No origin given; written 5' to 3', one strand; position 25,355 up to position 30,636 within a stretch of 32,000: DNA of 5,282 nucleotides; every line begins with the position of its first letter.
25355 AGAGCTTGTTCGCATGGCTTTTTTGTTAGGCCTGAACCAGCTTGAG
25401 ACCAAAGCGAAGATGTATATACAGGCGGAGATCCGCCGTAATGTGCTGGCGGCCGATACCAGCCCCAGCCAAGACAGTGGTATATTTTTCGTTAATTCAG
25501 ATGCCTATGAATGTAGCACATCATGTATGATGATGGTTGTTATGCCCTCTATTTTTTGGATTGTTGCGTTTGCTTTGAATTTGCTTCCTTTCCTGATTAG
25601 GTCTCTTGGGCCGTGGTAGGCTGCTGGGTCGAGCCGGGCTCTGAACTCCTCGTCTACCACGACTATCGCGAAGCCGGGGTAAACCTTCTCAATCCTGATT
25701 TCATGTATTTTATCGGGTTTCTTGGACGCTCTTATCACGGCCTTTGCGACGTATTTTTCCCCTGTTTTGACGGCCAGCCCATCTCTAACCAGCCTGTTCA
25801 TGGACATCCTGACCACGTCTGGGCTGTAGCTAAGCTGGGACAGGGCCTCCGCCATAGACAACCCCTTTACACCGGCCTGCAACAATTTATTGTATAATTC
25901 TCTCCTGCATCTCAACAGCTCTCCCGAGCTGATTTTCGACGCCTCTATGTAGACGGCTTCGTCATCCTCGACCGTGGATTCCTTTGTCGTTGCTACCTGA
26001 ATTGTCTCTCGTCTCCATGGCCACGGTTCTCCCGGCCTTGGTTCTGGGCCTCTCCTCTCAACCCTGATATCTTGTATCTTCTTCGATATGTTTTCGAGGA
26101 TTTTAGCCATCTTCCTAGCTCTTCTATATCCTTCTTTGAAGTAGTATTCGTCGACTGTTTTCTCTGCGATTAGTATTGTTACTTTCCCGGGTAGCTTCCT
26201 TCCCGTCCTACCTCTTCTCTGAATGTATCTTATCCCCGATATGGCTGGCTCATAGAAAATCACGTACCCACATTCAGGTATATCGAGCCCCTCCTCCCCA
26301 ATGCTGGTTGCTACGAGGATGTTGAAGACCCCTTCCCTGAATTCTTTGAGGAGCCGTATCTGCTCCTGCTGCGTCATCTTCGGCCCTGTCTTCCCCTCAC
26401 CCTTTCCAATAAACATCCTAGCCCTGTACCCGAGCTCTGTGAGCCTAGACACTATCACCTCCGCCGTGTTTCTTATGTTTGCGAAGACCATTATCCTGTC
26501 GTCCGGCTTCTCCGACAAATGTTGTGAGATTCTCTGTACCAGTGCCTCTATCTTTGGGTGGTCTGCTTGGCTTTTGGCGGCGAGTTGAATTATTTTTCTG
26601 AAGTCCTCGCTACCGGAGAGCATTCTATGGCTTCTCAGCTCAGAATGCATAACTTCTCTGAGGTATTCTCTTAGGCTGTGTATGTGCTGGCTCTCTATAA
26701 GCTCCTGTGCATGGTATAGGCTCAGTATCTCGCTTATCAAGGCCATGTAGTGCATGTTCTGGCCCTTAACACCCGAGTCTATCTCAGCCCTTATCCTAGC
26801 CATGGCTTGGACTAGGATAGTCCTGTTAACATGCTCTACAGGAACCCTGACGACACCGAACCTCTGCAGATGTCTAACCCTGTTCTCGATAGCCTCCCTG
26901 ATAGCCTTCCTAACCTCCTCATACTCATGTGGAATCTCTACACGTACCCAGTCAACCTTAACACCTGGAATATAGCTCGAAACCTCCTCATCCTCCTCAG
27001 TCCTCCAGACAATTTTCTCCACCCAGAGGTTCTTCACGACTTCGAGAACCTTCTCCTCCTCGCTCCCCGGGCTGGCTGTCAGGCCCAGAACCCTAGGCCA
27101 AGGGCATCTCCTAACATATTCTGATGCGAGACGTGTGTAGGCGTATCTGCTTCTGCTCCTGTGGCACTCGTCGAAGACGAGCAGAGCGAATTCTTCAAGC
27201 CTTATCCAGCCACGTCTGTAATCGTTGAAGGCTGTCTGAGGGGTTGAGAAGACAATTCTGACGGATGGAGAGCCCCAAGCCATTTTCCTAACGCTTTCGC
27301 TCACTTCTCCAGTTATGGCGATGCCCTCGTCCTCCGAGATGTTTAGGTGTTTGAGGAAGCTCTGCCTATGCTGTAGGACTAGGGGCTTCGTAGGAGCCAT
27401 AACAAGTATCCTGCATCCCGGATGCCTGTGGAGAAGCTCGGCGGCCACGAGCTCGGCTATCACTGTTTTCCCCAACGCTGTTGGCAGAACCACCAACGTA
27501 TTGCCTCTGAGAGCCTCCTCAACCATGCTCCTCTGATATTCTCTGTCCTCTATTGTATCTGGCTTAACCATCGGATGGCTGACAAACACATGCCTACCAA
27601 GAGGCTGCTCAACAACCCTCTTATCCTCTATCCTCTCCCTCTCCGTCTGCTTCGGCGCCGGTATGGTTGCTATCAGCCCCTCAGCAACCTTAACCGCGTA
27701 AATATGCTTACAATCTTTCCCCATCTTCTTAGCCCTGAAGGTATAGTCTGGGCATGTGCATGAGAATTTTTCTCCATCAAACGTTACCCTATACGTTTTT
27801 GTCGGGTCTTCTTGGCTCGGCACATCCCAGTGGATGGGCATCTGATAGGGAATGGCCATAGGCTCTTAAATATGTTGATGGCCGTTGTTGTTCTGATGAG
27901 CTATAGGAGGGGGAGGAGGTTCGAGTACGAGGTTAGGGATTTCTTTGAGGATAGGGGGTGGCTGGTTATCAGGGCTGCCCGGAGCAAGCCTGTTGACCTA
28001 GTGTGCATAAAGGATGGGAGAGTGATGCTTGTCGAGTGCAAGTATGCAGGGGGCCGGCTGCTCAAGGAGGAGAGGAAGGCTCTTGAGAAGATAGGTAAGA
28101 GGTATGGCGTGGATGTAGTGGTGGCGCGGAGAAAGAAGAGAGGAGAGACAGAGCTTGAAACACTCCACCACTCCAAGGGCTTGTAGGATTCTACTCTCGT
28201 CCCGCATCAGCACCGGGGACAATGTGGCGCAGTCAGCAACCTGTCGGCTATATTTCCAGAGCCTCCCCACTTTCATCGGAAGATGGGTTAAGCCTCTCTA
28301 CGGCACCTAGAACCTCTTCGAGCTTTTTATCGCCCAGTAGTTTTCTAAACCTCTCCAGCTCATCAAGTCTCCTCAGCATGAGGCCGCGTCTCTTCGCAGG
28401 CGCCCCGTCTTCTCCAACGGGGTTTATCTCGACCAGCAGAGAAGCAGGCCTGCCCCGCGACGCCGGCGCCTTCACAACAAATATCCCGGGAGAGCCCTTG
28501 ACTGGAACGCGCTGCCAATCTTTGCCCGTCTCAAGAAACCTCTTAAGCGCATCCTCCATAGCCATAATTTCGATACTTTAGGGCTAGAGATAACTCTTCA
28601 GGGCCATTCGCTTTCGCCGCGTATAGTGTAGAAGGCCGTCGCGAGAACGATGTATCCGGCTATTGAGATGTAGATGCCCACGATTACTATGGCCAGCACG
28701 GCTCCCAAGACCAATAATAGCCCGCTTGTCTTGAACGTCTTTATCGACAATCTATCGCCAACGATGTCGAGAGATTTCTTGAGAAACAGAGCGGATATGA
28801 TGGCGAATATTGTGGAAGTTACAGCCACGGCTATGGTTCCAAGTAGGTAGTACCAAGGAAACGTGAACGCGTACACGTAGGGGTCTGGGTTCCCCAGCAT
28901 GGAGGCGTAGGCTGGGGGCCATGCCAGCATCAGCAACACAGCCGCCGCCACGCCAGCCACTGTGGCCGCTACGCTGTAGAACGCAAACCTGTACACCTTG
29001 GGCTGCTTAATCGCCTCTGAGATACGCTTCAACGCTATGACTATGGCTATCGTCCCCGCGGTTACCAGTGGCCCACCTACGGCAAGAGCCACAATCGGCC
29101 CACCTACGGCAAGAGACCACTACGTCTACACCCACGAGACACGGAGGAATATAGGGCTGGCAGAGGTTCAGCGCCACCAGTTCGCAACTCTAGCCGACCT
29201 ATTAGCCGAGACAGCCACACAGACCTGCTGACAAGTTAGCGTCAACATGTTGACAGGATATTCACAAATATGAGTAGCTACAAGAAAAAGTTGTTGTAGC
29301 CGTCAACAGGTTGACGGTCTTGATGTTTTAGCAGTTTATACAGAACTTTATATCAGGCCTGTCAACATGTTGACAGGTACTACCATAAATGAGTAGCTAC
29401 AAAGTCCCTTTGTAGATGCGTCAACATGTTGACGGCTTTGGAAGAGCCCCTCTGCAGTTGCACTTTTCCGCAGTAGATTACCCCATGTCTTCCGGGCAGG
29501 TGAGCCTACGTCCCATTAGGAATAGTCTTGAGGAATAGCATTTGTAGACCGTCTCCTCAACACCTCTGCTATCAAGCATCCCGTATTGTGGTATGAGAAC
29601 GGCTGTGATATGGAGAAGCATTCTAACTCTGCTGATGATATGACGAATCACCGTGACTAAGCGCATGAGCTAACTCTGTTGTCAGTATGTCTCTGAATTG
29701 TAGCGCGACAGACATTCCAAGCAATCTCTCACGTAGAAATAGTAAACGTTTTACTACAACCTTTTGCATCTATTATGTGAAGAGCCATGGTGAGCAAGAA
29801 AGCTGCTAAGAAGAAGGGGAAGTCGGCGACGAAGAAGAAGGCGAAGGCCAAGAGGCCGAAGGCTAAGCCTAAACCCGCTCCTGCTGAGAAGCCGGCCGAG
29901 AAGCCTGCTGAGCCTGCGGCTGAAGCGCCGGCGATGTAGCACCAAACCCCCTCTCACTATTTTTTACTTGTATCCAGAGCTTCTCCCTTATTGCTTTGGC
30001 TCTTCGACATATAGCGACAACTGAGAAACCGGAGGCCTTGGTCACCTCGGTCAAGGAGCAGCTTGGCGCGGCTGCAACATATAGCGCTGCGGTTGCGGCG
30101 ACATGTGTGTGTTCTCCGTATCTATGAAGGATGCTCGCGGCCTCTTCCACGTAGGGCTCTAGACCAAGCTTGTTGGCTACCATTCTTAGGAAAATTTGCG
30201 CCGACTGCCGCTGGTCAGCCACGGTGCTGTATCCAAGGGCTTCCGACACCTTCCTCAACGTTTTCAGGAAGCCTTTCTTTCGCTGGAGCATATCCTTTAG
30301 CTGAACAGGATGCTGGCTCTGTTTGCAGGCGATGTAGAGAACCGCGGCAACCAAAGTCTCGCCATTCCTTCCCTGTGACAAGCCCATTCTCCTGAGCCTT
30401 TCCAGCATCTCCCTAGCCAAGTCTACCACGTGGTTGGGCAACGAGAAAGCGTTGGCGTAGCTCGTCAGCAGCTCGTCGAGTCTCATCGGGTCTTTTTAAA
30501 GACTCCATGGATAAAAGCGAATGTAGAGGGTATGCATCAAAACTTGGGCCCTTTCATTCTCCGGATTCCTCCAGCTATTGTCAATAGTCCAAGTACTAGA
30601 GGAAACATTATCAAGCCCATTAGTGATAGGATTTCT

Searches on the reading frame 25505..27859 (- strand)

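Call 30: search_protein_families(library=ncbifam, proteins=[window:25505-27859:-], max_evalue=0.001)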
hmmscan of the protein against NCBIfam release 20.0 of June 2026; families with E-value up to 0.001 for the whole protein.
window:25505-27859:- (784 aa): 39 families (the best 25 are shown)
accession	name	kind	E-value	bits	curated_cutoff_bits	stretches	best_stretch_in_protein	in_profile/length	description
NF010337.0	PRK13766.1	equivalog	3e-166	554.8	610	1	92-603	4-516/781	Hef nuclease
NF003419.0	PRK04837.1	equivalog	5.9e-17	61.5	588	1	442-557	245-352/424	ATP-dependent RNA helicase RhlB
NF002340.1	PRK01297.1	equivalog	8.6e-17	61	564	1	447-565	243-353/372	ATP-dependent RNA helicase RhlB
NF008394.0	PRK11192.1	equivalog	2.6e-16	59.5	507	1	420-555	218-341/441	ATP-dependent RNA helicase SrmB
NF053631.1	RNA_helic_CshA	equivalog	3.9e-16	59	646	1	431-555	219-331/434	degradosome RNA helicase CshA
TIGR04095.1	dnd_restrict_1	equivalog_domain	3.4e-15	56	600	2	496-564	324-392/451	DNA phosphorothioation system restriction enzyme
NF038317.1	DISARM_DrmD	equivalog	2.4e-14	52.6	610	1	419-599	468-647/1021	DISARM system SNF2-like helicase DrmD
NF053711.1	RNA_heli_RhlE1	exception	4e-14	52.2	750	1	448-555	239-338/434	RNA helicase RhlE1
NF053632.1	heli_RadD_YejH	equivalog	8.4e-13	47.4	720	1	106-264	4-151/573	DNA repair helicase RadD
TIGR00643.1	recG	equivalog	9.3e-13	47.7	659.4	1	493-567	490-565/629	ATP-dependent DNA helicase RecG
NF008744.0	PRK11776.1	equivalog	1.3e-12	47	524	1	423-555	217-336/460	ATP-dependent RNA helicase DbpA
NF008168.0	PRK10917.2-2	equivalog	1e-11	43.9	718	1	494-585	620-708/795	ATP-dependent DNA helicase RecG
TIGR02621.3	cas3_GSU0051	exception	1.9e-11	43.6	400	1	409-665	229-486/854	type I-G CRISPR-associated helicase/endonuclease Cas3g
NF053636.1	DDHlcsCsdAPsy1082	equivalog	1.2e-10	40.6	890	1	448-563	238-343/512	DEAD/DEAH box helicase CsdA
NF007882.0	PRK10590.1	equivalog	3.5e-10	39.4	743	1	444-556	236-340/456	ATP-dependent RNA helicase RhlE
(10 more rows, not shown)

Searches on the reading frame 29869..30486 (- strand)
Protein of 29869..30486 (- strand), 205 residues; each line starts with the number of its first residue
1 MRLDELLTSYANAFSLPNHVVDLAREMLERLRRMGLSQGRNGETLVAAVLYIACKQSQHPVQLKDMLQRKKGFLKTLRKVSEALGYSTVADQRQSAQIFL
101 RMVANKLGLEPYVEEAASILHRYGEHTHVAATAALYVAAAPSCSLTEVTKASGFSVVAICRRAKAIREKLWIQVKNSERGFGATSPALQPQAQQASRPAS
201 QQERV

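Call 30: search_protein_families(library=ncbifam, proteins=[window:29869-30486:-], max_evalue=0.001)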
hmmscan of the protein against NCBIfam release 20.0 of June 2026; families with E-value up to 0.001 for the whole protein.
window:29869-30486:- (205 aa): 1 family
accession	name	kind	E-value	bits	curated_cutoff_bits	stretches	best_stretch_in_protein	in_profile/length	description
NF001658.0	PRK00423.1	subfamily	5.8e-11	42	384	1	7-175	131-311/312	transcription initiation factor IIB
